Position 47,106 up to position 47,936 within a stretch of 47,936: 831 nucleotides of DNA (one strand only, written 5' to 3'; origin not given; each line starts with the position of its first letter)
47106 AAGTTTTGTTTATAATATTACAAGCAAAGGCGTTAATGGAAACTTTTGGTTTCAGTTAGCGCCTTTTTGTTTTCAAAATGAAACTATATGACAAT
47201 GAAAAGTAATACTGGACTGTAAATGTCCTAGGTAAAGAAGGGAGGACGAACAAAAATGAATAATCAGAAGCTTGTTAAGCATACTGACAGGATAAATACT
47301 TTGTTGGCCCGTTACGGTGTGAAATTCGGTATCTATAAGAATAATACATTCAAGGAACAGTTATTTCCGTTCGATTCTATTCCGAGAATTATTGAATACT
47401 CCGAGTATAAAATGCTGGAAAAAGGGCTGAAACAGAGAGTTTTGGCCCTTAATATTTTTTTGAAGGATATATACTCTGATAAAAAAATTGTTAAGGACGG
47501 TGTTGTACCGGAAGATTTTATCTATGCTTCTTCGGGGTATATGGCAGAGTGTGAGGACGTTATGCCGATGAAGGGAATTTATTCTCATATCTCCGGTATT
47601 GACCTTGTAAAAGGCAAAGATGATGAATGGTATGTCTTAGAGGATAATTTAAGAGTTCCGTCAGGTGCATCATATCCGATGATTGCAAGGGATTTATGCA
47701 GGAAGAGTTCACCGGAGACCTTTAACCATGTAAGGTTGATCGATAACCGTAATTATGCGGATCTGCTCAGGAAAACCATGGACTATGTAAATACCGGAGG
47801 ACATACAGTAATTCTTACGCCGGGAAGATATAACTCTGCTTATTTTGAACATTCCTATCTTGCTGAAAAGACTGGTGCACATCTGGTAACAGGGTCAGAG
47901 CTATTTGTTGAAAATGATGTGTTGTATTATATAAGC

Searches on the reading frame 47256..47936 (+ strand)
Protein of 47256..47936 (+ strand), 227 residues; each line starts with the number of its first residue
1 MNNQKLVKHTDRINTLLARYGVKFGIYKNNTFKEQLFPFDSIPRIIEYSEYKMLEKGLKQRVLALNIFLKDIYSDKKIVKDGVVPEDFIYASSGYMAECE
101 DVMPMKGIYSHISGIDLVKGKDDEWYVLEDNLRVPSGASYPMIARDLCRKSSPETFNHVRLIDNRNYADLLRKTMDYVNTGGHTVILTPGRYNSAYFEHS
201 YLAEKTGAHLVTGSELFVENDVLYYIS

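Call 7: search_protein_families(library=pfam, proteins=[window:47256-47936:+], max_evalue=0.01)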
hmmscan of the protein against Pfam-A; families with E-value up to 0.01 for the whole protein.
window:47256-47936:+ (227 aa): 2 families
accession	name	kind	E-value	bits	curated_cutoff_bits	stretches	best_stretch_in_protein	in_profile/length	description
PF14403.11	CP_ATPgrasp_2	-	1.6e-64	218.6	32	1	43-225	1-187/374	Circularly permuted ATP-grasp type 2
PF04174.18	CP_ATPgrasp_1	-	4.4e-62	210.4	23.1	1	43-225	1-187/332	A circularly permuted ATPgrasp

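Call 8: search_protein_families(library=ncbifam, proteins=[window:47256-47936:+], max_evalue=0.01)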
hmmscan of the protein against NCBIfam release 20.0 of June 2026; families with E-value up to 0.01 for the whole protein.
window:47256-47936:+ (227 aa): 0 families
